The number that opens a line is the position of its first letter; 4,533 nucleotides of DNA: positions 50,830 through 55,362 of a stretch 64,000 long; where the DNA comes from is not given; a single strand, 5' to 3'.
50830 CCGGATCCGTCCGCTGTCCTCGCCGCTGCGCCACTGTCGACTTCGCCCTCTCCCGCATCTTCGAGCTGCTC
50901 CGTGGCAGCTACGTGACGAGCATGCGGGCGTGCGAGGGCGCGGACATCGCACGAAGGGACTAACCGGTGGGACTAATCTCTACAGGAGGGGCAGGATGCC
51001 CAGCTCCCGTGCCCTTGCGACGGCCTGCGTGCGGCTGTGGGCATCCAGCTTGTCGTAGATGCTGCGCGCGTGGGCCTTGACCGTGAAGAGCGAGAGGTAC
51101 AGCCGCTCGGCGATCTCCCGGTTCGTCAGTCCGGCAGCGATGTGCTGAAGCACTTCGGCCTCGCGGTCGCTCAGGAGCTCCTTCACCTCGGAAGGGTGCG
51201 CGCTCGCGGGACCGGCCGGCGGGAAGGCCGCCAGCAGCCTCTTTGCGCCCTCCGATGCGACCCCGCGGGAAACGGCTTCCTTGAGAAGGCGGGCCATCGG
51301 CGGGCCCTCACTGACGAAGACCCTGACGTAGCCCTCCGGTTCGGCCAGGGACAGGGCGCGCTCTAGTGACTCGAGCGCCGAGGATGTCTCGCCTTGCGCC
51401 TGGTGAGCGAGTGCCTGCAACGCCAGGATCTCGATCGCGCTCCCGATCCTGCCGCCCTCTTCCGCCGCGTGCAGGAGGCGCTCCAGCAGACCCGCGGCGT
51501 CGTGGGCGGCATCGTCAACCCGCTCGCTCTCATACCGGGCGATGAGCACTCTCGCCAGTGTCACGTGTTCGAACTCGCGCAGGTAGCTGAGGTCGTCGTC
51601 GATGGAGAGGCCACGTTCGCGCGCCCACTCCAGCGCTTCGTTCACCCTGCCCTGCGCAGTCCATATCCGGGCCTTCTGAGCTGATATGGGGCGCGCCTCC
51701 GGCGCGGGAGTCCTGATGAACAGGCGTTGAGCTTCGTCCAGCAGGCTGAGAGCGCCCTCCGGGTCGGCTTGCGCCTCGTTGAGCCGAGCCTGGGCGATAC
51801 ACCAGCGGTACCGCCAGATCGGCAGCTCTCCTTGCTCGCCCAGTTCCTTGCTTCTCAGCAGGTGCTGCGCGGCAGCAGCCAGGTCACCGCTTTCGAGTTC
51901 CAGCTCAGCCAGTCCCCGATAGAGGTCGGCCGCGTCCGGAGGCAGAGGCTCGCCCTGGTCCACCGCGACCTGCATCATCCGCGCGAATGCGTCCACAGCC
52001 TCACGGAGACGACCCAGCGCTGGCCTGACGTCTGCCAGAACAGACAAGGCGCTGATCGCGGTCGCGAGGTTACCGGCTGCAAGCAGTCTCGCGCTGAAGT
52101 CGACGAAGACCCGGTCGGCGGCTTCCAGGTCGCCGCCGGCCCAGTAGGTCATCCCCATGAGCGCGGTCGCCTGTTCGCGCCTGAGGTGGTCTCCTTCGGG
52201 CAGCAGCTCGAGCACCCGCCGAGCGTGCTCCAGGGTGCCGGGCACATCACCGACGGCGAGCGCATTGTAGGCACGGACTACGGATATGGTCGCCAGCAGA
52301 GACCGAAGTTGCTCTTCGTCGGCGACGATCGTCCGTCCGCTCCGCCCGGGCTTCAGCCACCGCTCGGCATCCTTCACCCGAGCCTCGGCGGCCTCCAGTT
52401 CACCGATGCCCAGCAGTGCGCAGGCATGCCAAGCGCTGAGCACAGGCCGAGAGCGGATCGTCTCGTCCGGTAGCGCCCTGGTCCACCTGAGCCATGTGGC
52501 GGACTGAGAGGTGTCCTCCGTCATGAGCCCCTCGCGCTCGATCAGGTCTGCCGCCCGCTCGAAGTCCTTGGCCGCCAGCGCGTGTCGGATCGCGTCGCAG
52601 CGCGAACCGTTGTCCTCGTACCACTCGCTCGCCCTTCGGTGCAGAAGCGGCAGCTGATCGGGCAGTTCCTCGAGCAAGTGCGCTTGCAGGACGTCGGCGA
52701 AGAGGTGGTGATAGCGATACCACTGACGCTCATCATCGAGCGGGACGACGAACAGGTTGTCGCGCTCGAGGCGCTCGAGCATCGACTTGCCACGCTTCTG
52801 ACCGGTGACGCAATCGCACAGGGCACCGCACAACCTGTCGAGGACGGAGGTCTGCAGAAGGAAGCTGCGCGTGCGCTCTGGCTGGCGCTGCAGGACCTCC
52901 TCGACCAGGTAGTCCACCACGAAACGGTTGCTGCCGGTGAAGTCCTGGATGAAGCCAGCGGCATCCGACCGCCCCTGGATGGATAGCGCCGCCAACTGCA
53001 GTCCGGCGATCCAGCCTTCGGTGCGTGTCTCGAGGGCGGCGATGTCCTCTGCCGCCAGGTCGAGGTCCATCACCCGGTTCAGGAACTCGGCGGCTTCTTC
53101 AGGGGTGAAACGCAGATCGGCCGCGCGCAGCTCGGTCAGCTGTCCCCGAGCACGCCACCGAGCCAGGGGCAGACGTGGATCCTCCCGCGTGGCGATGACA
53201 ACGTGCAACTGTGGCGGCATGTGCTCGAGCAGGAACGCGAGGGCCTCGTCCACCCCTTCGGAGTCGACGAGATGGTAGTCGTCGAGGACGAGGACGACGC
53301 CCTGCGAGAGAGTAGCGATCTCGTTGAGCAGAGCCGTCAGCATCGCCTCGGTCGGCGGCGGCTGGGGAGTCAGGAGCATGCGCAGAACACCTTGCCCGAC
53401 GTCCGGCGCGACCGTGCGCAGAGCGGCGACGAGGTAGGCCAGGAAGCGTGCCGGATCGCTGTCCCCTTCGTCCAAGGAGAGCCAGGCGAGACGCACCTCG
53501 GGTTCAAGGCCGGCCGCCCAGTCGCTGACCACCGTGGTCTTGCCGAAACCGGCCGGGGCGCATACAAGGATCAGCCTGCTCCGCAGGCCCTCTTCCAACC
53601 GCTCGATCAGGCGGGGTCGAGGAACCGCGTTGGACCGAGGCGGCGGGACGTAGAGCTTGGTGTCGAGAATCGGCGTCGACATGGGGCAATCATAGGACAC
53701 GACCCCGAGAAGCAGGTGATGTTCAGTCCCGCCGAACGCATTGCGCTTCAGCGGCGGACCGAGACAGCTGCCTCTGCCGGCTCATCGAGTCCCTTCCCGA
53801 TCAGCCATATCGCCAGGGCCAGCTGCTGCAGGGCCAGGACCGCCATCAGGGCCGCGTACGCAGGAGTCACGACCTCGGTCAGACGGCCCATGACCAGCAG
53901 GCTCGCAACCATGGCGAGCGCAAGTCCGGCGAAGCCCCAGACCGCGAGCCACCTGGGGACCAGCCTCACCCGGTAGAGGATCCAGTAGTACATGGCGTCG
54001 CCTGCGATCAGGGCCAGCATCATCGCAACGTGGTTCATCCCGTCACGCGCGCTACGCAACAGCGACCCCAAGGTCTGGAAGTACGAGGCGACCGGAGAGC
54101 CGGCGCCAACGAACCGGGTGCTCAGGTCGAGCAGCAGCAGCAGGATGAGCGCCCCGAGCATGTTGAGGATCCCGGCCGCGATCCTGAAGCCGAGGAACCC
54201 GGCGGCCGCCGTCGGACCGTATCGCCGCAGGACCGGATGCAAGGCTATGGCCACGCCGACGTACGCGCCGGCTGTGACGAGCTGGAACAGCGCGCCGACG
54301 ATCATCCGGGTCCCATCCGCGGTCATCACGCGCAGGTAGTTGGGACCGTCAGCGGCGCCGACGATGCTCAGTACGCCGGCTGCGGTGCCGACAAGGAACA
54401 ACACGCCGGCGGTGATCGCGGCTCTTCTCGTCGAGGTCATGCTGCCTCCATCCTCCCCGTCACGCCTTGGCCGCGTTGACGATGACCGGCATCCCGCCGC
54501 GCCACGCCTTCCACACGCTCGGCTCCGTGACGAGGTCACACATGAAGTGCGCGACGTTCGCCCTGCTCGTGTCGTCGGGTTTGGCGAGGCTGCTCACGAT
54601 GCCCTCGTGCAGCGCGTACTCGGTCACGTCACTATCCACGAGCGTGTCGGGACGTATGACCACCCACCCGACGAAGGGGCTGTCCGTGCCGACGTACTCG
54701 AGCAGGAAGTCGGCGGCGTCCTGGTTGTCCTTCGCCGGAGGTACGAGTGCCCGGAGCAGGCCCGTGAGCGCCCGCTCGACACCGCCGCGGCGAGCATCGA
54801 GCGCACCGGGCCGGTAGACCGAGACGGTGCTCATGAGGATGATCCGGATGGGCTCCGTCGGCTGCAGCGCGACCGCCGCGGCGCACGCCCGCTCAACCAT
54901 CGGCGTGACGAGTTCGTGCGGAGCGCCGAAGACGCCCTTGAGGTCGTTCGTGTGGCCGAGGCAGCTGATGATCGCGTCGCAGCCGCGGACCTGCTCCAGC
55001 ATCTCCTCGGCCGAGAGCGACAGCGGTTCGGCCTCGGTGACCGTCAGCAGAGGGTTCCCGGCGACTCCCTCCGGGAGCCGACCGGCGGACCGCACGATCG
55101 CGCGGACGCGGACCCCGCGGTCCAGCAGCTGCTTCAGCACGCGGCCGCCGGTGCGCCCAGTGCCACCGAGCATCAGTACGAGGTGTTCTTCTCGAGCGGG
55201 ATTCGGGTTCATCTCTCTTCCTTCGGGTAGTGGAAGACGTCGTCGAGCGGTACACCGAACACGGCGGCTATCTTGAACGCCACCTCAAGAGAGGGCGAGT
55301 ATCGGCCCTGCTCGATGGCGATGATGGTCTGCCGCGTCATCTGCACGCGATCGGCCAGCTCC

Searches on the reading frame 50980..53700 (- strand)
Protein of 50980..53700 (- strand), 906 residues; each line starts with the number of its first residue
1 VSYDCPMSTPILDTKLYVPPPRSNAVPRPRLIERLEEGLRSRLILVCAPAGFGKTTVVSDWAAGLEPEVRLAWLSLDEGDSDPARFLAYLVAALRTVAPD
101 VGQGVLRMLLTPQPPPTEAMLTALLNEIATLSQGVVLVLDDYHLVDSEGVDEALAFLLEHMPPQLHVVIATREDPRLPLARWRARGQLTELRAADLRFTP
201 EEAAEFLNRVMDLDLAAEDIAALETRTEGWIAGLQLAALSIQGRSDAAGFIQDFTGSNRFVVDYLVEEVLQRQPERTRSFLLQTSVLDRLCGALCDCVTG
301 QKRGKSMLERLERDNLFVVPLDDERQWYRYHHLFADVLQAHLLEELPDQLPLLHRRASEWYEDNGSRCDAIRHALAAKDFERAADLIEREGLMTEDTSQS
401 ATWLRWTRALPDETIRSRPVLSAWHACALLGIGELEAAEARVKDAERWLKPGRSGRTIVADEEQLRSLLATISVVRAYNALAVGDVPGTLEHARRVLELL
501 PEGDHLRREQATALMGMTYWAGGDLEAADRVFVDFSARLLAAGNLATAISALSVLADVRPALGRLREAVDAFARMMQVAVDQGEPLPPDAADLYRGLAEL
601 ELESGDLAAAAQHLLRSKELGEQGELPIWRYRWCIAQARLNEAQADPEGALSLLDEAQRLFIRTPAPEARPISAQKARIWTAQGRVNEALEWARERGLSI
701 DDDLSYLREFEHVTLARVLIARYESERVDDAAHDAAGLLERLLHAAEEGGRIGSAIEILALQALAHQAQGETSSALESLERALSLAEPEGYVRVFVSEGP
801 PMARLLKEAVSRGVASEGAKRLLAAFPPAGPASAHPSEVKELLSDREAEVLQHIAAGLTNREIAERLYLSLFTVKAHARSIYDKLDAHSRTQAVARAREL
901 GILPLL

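Call 21: search_protein_families(library=pfam, proteins=[window:50980-53700:-], max_evalue=0.001)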
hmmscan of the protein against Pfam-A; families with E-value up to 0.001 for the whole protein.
window:50980-53700:- (906 aa): 6 families
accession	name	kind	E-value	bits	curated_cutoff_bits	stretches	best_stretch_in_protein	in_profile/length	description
PF17874.7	TPR_MalT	-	7.1e-66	223.2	45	1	471-811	2-335/336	MalT-like TPR region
PF00196.25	GerE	-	6.1e-18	64.6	23.5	1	842-896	2-56/57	Bacterial regulatory proteins, luxR family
PF13424.12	TPR_12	-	9.1e-09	35.8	30.1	1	550-620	4-74/77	Tetratricopeptide repeat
PF13191.12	AAA_16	-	9.5e-08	33.1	32.6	1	32-169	16-166/167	AAA ATPase domain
PF13401.12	AAA_22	-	4.6e-07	30.6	27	1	42-158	6-105/130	AAA domain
PF05729.18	NACHT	-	0.00022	21.5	26.7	0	49-192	8-149/167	NACHT domain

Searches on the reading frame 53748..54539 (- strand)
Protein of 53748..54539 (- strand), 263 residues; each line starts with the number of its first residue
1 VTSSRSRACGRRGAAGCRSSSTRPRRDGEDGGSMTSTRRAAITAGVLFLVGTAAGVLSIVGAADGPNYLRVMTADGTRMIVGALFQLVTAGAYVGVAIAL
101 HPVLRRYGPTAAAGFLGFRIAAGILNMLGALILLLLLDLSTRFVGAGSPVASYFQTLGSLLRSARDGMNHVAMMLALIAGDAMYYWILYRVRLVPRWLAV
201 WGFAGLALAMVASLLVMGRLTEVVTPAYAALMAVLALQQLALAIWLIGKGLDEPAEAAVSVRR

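Call 21: search_protein_families(library=pfam, proteins=[window:53748-54539:-], max_evalue=0.001)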
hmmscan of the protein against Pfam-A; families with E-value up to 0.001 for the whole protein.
window:53748-54539:- (263 aa): 1 family
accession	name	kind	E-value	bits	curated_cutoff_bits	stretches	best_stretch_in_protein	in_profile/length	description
PF14329.11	DUF4386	-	1.8e-30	106.9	27.6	1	43-250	1-210/210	Domain of unknown function (DUF4386)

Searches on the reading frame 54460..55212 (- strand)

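Call 21: search_protein_families(library=pfam, proteins=[window:54460-55212:-], max_evalue=0.001)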
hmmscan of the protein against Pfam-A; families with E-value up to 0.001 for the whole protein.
window:54460-55212:- (250 aa): 3 families
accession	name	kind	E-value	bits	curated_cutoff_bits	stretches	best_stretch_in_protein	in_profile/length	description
PF13460.12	NAD_binding_10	-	1.2e-22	81.2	27.2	1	16-231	1-184/184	NAD(P)H-binding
PF01370.27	Epimerase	-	3.8e-05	23.7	20.9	1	12-136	1-122/240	NAD dependent epimerase/dehydratase family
PF05368.20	NmrA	-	4.9e-05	23.5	27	1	10-61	3-55/298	NmrA-like family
